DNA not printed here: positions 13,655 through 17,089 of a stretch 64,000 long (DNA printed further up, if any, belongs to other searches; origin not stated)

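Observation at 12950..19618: Giant 2,222-aa protein: CvpA-like membrane anchor fused to a roughly 1,900-aa extracellular repeat region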

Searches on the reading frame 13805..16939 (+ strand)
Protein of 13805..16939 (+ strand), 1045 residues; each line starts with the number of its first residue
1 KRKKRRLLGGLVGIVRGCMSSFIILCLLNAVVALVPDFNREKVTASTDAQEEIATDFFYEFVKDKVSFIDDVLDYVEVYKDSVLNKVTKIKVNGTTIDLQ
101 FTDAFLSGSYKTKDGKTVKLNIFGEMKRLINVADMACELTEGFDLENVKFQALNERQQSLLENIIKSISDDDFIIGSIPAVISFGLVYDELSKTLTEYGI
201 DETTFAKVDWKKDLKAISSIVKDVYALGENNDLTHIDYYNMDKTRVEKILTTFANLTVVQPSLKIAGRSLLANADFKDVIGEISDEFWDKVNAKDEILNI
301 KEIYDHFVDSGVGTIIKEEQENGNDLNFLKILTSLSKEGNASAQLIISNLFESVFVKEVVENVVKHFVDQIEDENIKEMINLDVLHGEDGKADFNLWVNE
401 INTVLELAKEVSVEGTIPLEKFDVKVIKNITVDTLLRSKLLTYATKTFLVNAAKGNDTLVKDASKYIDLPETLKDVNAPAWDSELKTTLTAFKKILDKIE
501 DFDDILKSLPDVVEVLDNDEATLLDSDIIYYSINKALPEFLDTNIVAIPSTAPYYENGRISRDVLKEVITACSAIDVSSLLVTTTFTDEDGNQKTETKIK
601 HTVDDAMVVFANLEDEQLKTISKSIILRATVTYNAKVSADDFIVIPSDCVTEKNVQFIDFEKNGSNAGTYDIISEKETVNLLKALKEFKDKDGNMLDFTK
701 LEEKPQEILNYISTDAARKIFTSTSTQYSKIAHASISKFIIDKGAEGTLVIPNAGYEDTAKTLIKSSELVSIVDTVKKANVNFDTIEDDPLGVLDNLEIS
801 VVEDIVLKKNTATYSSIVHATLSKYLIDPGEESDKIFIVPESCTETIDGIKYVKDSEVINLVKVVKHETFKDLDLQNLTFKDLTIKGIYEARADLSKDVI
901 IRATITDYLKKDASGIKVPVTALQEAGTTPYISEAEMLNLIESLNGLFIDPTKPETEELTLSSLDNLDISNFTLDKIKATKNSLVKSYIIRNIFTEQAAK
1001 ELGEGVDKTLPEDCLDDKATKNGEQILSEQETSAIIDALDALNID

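Call 35: search_protein_representatives(alignment_id=A2)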
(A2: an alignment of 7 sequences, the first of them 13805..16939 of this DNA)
Query: 7 sequences, 830 profile positions. Proteins with E-value up to 0.001 (for the whole library): 257; up to 1e-10: 173; up to 1e-30: 73. The best 150 are listed.
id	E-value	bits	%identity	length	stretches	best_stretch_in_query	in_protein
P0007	0.0e+00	1256.7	-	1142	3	1-829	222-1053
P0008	0.0e+00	1219.3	-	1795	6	2-824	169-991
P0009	5.1e-214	729.8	-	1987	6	3-779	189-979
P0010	3.2e-166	571.7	-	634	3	459-830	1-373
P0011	6.3e-147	507.9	-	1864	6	5-775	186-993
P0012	1.2e-139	483.8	-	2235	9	2-767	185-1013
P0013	3.8e-137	475.5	-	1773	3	5-767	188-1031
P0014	1.6e-132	460.2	-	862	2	305-780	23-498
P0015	4.4e-130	452.1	-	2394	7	8-769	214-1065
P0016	4.0e-126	439.0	-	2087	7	2-821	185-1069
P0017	1.1e-120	421.0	-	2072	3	8-821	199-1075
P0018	1.3e-120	420.8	-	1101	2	2-776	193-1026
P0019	9.0e-119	414.7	-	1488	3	8-818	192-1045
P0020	2.8e-117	409.8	-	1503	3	6-820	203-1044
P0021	8.1e-117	408.3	-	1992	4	8-821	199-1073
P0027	4.3e-92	326.5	-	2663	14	6-498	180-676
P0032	1.0e-79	285.5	-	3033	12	1-482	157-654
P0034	9.4e-78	279.0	-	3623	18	425-789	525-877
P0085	2.1e-29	119.1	-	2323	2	2-411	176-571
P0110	9.0e-22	93.9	-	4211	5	4-312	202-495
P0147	1.7e-14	69.8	-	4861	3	8-312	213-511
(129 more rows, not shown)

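Call 36: list_cluster_members(proteins=[P0008, P0009, P0012, P0015, P0027, P0034, P0032, P0110, P0147, P0085])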
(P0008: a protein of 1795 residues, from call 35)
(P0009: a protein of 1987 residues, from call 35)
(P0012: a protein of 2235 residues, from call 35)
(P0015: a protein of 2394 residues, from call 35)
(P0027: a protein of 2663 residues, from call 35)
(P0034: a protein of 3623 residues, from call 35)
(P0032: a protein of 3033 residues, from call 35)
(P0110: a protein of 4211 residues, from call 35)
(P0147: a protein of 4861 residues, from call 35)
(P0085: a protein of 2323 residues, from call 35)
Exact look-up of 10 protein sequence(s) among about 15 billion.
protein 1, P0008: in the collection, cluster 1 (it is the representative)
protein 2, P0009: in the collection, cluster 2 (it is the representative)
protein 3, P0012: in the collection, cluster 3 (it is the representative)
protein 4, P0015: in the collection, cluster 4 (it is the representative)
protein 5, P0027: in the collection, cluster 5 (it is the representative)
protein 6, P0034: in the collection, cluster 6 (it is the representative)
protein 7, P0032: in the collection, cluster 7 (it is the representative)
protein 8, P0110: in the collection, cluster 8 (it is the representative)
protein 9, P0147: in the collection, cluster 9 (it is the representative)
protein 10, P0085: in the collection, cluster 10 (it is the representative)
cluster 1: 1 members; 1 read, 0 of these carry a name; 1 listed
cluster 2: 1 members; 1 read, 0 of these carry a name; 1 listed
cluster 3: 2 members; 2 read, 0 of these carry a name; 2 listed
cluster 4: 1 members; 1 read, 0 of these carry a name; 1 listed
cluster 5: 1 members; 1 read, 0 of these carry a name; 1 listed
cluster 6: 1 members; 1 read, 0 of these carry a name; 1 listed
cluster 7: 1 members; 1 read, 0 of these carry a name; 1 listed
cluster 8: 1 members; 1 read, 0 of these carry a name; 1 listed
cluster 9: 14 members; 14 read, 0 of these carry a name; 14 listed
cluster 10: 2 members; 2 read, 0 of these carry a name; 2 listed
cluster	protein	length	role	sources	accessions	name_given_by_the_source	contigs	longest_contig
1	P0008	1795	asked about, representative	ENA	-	-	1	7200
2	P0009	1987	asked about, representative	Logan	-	-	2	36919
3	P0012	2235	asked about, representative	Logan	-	-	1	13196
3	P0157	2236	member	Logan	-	-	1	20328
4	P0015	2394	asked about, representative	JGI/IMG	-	-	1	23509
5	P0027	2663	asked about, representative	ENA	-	-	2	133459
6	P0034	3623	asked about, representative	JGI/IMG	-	-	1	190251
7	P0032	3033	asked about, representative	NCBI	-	-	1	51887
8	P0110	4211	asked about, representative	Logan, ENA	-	-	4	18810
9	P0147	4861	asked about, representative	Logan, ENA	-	-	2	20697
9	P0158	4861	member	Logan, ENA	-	-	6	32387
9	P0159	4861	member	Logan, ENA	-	-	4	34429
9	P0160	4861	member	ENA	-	-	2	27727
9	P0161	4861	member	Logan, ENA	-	-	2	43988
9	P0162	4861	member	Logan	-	-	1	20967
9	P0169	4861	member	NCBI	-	-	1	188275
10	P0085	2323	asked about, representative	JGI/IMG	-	-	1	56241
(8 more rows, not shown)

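Call 38: search_protein_families(library=pfam, proteins=[P0034, P0110, P0009], max_evalue=0.01)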
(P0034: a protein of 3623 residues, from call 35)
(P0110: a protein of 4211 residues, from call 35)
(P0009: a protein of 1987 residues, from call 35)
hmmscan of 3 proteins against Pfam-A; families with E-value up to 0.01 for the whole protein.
P0034 (3623 aa): 1 family
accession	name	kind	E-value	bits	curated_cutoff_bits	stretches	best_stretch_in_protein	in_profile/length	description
PF16814.10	Read-through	-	0.00013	22.3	27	0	1930-1964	59-93/182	Read-through domain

P0110 (4211 aa): 0 families

P0009 (1987 aa): 1 family
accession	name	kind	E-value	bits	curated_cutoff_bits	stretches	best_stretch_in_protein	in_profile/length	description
PF01733.24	Nucleoside_tran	-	0.0026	17.6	29.8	1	122-194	63-132/309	Nucleoside transporter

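Call 47: predict_structure(alignment_id=A2)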
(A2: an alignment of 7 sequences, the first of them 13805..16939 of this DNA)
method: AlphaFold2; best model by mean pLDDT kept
length: 1045 residues; sequences in the alignment: 7
mean_pLDDT: 59.9   pTM: 0.50
mean pLDDT of the five models: 59.9, 58.7, 58.4, 52.2, 51.4
residues with pLDDT >= 90: 32; 70-90: 315; 50-70: 346; < 50: 352
segments of 3 or more residues with pLDDT < 50: 1-127, 137-153, 174-202, 210-212, 261-317, 322-328, 345-353, 355-357, 359-368, 370-392, 413-416, 421-423, 458-461, 662-666, 757-760, 808-810, 876-878, 946-949, 1003-1014
pLDDT, mean of each block of 10 residues (from residue 1): 30 29 30 25 23 29 31 33 31 32 38 44 47 50 42 52 57 47 38 42 49 51 57 52 59 54 47 42 46 40 45 47 47 54 48 49 46 36 46 53 56 50 53 64 67 60 67 79 78 74 73 73 75 73 70 81 86 80 75 72 81 89 89 79 84 79 56 92 90 83 80 89 89 87 74 55 75 75 65 60 55 65 71 63 78 78 67 53 55 77 75 59 72 79 55 51 58 66 69 58 46 50 64 69 60
secondary structure, 60 per line:
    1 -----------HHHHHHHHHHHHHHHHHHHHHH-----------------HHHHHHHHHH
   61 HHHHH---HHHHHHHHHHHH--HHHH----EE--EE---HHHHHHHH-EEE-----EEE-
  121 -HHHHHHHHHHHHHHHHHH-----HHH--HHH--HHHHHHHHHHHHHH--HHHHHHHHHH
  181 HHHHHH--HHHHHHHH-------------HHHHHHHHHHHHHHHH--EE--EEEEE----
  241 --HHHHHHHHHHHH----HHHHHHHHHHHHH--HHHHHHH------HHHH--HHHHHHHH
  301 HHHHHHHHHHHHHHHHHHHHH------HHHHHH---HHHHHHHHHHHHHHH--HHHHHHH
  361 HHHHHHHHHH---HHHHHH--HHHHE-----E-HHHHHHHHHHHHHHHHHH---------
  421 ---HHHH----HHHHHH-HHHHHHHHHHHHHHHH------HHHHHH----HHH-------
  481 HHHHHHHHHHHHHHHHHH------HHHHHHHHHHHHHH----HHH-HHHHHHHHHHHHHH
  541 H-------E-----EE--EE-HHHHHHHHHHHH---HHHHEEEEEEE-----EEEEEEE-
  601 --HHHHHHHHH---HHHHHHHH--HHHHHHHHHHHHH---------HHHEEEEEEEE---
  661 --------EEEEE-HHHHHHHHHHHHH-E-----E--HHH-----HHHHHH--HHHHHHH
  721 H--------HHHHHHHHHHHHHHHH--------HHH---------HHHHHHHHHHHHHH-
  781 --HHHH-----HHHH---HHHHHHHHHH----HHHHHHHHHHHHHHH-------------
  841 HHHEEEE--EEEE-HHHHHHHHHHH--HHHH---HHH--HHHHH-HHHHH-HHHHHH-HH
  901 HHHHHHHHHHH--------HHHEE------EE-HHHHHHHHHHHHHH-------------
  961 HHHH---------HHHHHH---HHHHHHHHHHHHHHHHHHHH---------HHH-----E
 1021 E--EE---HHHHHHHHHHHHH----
elements in order (helices of 4 or more, strands of 3 or more residues): H12-33 H51-65 H69-80 H83-86 H100-107 E109-111 E117-119 H122-139 H155-168 H171-186 H189-196 H210-225 E232-236 H243-254 H259-271 H274-280 H287-290 H293-321 H328-333 H337-351 H354-370 H374-379 H382-385 H394-411 H424-427 H432-437 H439-454 H461-466 H481-498 H505-518 H527-541 H562-573 H577-580 E581-587 E593-599 H603-611 H615-622 H625-637 E650-657 E669-673 H675-687 H706-711 H714-721 H730-745 H766-779 H783-786 H792-795 H799-808 H813-827 E844-847 E850-853 H855-865 H868-871 H880-884 H886-890 H892-897 H899-911 H934-947 H961-964 H974-979 H983-1002 H1029-1041

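Call 50: fold_search(model_id=the predicted structure, library=pdb)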
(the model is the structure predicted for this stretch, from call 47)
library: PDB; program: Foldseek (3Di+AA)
matches with E <= 10: 196; with E <= 0.001: 0
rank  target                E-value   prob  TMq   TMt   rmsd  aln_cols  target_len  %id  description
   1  7r5k_C0               6.4e-02  0.18  0.12  0.08  42.9      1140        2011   11  Human nuclear pore complex (constricted) (released 2022-06-22)
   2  7mqa_SP               9.9e-02  0.11  0.11  0.07  31.8      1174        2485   11  Cryo-EM structure of the human SSU processome, state post-A1 (released 2021-09-22)
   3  8qyz_F                1.0e-01  0.11  0.10  0.10  39.3      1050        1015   10  Crystal structure of hiNES2 in complex with Xpo1 and RanGTP (released 2024-11-06)
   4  5oqo_A                1.2e-01  0.15  0.13  0.14  41.8      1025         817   11  Crystal structure of the S. cerevisiae condensin Ycg1-Brn1 subcomplex bound to DNA (crystal form II) (released 2017-10-18)
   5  7q2x_D                1.9e-01  0.12  0.12  0.12  26.1       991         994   10  Cryo-EM structure of clamped S.cerevisiae condensin-DNA complex (Form I) (released 2022-03-23)
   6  4fgv                  2.2e-01  0.08  0.10  0.10  32.8      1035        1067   10  Crystal structure of free CRM1 (crystal form 1) (released 2013-01-23)
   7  6n1z_D                2.3e-01  0.09  0.10  0.11  36.4       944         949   10  Importin-9 bound to H2A-H2B (released 2019-03-20)
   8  9qoo_A                2.3e-01  0.08  0.10  0.10  40.7      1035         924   10  Composite model: Ternary complex of the human 20S proteasome in complex with Importin-9 and two homodimers of Akirin-2 (released 2026-01-28)
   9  8qyz_C                2.6e-01  0.08  0.10  0.10  37.1      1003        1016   11  Crystal structure of hiNES2 in complex with Xpo1 and RanGTP (released 2024-11-06)
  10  3ea5_D                3.1e-01  0.09  0.10  0.12  38.8       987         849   11  Kap95p Binding Induces the Switch Loops of RanGDP to adopt the GTP-bound Conformation: Implications for Nuclear Import (released 2008-10-21)
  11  4ol0_B                3.3e-01  0.06  0.09  0.09  42.8      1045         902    8  Crystal structure of transportin-SR2, a karyopherin involved in human disease, in complex with Ran (released 2014-04-09)
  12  5mzu                  3.5e-01  0.08  0.10  0.12  45.4      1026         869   11  Crystal structure of the myosin chaperone UNC-45 from C. elegans (alternative conformation) (released 2018-02-14)
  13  7u9z_A                3.5e-01  0.06  0.10  0.04  37.4      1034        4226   11  Structure of PKA phosphorylated human RyR2-R2474S in the open state (released 2022-08-03)
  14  6n1z_A                4.7e-01  0.07  0.10  0.11  38.1      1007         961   11  Importin-9 bound to H2A-H2B (released 2019-03-20)
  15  5e3c_A                5.7e-01  0.08  0.05  0.06  22.1       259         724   14  Structure of human DPP3 in complex with hemorphin like opioid peptide IVYPW (released 2016-04-13)
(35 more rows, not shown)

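Call 68: find_encoding_contigs(protein=P0032, flank=8000, max_places=2)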
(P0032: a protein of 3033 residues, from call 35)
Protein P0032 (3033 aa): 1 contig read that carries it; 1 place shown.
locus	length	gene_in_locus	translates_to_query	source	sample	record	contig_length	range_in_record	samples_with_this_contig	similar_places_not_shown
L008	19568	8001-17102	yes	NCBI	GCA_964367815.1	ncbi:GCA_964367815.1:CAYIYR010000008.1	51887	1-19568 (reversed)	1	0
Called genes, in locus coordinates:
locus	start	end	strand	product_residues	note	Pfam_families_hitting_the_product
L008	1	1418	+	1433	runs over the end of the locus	PF07523:Big_3 (faint), PF01391:Collagen (faint), PF09479:Flg_new (weak), PF00149:Metallophos (weak), PF02872:5_nucleotid_C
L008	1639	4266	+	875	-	PF00690:Cation_ATPase_N, PF00122:E1-E2_ATPase, PF00702:Hydrolase, PF13246:Cation_ATPase, PF00689:Cation_ATPase_C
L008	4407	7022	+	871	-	PF00690:Cation_ATPase_N, PF00122:E1-E2_ATPase, PF00702:Hydrolase, PF13246:Cation_ATPase, PF08282:Hydrolase_3 (faint), PF00689:Cation_ATPase_C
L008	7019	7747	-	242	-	PF02146:SIR2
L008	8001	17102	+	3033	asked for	PF15907:Itfg2 (faint), PF23843:DUF7210 (faint)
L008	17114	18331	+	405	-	PF02646:RmuC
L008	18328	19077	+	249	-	PF03372:Exo_endo_phos, PF14529:Exo_endo_phos_2 (faint)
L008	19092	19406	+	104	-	-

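Call 80: find_encoding_contigs(protein=P0034, flank=6000, max_places=1)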
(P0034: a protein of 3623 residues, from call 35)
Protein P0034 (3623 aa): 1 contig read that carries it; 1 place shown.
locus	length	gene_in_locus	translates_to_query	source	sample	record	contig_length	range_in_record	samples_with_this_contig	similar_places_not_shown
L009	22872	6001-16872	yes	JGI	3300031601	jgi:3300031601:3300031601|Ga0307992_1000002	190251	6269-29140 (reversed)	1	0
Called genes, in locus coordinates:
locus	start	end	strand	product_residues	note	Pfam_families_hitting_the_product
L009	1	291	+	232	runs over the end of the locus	PF01061:ABC2_membrane (weak), PF24686:FLQE3_permease (weak), PF12698:ABC2_membrane_3 (weak)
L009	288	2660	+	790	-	PF16875:Glyco_hydro_36N, PF02065:Melibiase, PF16874:Glyco_hydro_36C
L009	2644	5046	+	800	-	PF02837:Glyco_hydro_2_N, PF22666:Glyco_hydro_2_N2 (weak), PF00703:Glyco_hydro_2, PF02836:Glyco_hydro_2_C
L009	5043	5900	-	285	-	PF00089:Trypsin (weak), PF13365:Trypsin_2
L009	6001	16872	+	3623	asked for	-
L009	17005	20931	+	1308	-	-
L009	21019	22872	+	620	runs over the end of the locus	PF00149:Metallophos (weak), PF02872:5_nucleotid_C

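Call 81: find_encoding_contigs(protein=P0027, flank=6000, max_places=1)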
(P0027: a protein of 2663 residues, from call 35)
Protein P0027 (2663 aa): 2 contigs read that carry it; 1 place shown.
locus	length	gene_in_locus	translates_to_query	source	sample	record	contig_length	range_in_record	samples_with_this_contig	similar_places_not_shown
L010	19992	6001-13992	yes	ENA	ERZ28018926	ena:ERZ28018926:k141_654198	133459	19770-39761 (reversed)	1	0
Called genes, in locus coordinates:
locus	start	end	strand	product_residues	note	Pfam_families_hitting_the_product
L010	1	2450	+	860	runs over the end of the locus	PF00690:Cation_ATPase_N, PF00122:E1-E2_ATPase, PF00702:Hydrolase, PF13246:Cation_ATPase, PF00689:Cation_ATPase_C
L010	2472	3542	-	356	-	PF00756:Esterase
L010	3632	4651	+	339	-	PF05343:Peptidase_M42, PF01546:Peptidase_M20 (weak)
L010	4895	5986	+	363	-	PF00583:Acetyltransf_1 (faint)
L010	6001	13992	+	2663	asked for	PF02368:Big_2, PF22359:Big-like (faint), PF26182:Ig_NUP210_5th (faint), PF26918:Ig_Eae (faint), PF02368:Big_2 (weak)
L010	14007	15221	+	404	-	PF02646:RmuC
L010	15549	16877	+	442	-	PF02386:TrkH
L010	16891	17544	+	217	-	PF02254:TrkA_N, PF03446:NAD_binding_2 (weak), PF00107:ADH_zinc_N (faint), PF02080:TrkA_C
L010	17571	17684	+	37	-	-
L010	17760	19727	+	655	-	PF13493:DUF4118, PF00512:HisKA, PF02518:HATPase_c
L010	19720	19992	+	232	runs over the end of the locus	PF00072:Response_reg, PF00486:Trans_reg_C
